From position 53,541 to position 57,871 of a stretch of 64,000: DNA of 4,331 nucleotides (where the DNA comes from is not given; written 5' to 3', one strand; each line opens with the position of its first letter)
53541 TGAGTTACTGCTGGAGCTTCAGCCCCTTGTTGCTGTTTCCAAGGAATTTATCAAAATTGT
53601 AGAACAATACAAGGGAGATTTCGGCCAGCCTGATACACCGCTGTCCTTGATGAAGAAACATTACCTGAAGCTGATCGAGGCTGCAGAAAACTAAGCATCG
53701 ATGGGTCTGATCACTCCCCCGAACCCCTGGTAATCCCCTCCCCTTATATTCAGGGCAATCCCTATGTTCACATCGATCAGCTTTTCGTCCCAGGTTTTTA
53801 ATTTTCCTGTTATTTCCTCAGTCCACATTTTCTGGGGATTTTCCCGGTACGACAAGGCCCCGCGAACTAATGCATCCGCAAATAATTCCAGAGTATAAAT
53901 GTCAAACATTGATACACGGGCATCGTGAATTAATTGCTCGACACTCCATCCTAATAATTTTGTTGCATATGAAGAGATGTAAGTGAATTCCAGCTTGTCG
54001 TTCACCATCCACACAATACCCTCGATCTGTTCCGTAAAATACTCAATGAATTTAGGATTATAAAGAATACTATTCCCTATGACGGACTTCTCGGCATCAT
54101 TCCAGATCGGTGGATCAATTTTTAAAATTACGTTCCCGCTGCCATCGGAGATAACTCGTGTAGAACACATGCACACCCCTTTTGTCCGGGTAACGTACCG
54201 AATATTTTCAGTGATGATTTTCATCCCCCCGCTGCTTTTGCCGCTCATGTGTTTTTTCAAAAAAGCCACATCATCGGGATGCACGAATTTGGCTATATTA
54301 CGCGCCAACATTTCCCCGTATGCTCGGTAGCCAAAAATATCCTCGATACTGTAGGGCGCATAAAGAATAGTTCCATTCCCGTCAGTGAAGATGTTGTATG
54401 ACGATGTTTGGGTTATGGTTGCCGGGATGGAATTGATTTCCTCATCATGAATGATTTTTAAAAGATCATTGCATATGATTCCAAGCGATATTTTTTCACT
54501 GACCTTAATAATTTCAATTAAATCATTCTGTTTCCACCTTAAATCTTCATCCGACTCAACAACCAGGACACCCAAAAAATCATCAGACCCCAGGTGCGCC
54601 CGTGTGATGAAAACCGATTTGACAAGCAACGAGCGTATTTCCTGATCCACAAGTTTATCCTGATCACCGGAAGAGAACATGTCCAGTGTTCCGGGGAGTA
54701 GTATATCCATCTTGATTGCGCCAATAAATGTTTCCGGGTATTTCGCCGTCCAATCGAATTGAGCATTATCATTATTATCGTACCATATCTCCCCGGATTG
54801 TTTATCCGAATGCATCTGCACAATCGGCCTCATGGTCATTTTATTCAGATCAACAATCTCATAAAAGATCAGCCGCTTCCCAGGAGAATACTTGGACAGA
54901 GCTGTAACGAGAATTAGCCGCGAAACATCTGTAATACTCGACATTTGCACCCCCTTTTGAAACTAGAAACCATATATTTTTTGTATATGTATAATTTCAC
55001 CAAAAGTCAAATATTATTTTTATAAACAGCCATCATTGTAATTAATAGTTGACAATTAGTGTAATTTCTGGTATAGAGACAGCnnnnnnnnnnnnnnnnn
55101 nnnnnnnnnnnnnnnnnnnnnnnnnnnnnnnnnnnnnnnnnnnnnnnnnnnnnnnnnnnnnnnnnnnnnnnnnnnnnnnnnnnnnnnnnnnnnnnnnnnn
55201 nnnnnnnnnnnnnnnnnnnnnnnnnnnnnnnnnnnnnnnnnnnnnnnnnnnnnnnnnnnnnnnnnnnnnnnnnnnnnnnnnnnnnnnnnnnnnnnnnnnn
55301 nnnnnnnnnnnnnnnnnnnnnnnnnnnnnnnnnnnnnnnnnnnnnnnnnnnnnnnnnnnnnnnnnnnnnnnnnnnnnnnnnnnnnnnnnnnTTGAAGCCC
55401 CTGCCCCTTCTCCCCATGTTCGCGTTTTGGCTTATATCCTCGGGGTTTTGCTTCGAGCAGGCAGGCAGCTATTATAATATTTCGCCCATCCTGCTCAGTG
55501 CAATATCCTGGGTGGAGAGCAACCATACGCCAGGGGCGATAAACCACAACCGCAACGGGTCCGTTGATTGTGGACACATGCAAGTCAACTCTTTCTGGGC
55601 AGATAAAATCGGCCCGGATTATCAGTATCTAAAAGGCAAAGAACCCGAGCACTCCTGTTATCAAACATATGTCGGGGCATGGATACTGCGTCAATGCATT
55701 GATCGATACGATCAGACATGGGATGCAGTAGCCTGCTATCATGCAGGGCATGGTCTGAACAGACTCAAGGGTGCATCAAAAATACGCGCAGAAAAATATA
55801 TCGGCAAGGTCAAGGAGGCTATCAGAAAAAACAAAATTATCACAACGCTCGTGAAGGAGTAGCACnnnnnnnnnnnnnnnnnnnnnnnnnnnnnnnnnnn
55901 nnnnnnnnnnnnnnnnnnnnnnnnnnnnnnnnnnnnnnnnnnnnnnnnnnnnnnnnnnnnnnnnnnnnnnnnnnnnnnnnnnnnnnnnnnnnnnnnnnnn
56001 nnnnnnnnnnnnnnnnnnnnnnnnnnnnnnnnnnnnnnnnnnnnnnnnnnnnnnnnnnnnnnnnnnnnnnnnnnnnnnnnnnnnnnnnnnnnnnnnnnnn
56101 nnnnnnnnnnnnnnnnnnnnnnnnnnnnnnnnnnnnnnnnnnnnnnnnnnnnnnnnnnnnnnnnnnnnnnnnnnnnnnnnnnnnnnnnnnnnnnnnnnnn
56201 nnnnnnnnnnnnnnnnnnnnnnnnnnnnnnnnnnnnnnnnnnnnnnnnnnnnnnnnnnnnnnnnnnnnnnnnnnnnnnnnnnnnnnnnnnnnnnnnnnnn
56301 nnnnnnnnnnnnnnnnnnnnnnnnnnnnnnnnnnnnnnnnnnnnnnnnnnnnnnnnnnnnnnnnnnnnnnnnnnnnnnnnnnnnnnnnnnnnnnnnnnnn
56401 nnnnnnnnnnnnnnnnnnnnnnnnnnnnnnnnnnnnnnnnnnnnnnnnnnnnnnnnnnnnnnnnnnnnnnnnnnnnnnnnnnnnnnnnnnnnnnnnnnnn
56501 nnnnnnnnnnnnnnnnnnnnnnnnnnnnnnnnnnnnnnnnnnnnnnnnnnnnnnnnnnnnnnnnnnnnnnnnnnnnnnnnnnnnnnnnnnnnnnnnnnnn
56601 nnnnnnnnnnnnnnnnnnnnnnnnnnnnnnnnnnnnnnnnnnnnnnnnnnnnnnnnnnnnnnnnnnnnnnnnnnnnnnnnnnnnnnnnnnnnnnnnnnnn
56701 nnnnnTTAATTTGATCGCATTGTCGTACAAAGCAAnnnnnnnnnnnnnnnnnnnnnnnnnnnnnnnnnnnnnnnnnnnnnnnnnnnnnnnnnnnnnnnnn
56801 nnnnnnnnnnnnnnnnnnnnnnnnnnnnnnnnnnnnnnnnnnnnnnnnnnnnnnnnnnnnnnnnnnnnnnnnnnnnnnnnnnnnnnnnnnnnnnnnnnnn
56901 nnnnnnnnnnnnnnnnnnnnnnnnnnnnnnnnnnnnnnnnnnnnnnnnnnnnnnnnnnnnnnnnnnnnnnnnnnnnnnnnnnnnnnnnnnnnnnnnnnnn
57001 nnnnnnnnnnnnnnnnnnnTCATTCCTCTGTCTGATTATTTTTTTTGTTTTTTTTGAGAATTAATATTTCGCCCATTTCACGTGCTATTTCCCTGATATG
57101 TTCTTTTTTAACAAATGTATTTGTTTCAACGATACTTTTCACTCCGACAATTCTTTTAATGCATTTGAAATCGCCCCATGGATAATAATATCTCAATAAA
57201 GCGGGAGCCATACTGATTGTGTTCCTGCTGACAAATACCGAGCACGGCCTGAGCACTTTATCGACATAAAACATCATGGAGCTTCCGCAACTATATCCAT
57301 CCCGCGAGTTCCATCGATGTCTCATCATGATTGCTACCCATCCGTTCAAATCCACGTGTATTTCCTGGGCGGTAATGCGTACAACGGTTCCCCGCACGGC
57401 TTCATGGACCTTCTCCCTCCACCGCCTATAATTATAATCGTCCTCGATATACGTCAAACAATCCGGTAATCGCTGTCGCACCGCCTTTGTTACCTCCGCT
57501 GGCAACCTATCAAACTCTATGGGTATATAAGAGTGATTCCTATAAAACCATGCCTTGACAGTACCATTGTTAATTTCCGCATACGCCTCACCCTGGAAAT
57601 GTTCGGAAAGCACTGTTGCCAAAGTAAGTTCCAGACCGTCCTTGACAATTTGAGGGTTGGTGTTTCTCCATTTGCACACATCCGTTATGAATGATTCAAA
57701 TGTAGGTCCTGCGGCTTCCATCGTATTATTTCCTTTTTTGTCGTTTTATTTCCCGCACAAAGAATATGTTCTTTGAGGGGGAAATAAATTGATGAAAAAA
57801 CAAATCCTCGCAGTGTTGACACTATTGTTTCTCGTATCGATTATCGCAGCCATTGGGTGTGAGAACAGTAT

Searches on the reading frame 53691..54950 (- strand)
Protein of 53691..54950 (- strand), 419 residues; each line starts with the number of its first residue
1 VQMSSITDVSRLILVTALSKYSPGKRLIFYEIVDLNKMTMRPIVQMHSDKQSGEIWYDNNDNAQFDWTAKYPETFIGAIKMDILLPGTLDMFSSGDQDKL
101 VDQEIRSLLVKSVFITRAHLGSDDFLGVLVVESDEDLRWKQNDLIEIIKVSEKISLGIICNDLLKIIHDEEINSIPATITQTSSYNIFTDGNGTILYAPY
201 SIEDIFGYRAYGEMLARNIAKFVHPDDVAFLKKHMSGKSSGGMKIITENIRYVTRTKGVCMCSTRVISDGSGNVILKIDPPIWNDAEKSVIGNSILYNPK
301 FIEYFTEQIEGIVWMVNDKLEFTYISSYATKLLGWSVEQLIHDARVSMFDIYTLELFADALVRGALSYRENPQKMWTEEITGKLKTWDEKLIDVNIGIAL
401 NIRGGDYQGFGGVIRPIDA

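Call 7: search_protein_families(library=pfam, proteins=[window:53691-54950:-], max_evalue=0.01)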
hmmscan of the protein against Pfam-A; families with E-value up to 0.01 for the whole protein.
window:53691-54950:- (419 aa): 5 families
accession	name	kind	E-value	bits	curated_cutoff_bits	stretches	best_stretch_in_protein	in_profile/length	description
PF00989.32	PAS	-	1.9e-10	41.2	22.6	1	187-250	15-81/113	PAS fold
PF13426.13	PAS_9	-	1.2e-06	29.2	27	1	188-276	6-93/103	PAS domain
PF08447.18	PAS_3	-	7.3e-06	26.6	25.6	1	197-274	3-82/89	PAS fold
PF13188.13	PAS_8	-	0.0027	18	21.8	0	303-344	4-45/65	PAS domain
PF04450.18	BSP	-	0.0045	17.3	23.8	1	300-343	163-206/207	Peptidase of plants and bacteria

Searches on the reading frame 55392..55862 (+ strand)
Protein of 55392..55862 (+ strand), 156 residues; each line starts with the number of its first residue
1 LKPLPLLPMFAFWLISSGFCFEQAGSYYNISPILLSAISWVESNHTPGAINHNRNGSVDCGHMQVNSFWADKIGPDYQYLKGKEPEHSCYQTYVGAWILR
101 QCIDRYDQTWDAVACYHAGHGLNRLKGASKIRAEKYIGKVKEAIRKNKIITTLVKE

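Call 3: search_protein_families(library=pfam, proteins=[window:55392-55862:+], max_evalue=0.1)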
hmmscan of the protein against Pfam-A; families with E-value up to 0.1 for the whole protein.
window:55392-55862:+ (156 aa): 2 families
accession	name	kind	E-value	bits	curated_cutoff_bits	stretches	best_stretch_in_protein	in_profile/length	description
PF01464.25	SLT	-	9.3e-15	54.7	21.3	1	20-129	2-107/117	Transglycosylase SLT domain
PF18896.5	SLT_3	-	0.027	15.4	27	1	36-73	18-57/89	Lysozyme like domain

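Call 4: search_protein_families(library=ncbifam, proteins=[window:55392-55862:+], max_evalue=0.1)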
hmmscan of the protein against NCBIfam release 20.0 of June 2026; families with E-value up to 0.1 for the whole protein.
window:55392-55862:+ (156 aa): 2 families
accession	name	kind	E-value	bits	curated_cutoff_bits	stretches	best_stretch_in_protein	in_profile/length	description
NF011856.0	PRK15328.1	equivalog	4e-22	78.4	208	1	19-150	20-145/160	type III secretion system invasion protein IagB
NF010463.0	PRK13888.1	equivalog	4.2e-07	30.2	246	1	23-118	20-114/211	conjugal transfer protein TrbN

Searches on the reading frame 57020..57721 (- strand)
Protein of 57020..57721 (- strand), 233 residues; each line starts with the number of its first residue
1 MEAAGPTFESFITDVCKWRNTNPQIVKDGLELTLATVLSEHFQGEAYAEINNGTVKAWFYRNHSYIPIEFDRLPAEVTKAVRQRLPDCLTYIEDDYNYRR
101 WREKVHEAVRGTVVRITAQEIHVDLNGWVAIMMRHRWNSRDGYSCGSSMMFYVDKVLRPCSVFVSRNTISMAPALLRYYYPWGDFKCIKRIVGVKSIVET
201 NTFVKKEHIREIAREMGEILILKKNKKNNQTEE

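Call 3: search_protein_families(library=pfam, proteins=[window:57020-57721:-], max_evalue=0.1)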
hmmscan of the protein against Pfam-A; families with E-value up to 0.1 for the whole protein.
window:57020-57721:- (233 aa): 0 families

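Call 4: search_protein_families(library=ncbifam, proteins=[window:57020-57721:-], max_evalue=0.1)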
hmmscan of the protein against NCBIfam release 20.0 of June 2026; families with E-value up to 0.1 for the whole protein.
window:57020-57721:- (233 aa): 2 families
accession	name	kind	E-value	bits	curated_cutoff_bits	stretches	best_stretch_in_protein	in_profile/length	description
TIGR01953.1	NusA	equivalog_domain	8.6e-10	38.1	253.4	1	67-177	93-206/340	transcription termination factor NusA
NF047704.1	Lsa16_fam_lipo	equivalog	0.017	15.1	80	1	15-81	27-93/158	Lsa16 family lipoprotein adhesin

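Call 71: search_protein_families(library=phrogs, proteins=[window:57020-57721:-], max_evalue=0.01)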
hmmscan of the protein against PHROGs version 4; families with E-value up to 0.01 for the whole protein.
window:57020-57721:- (233 aa): 0 families
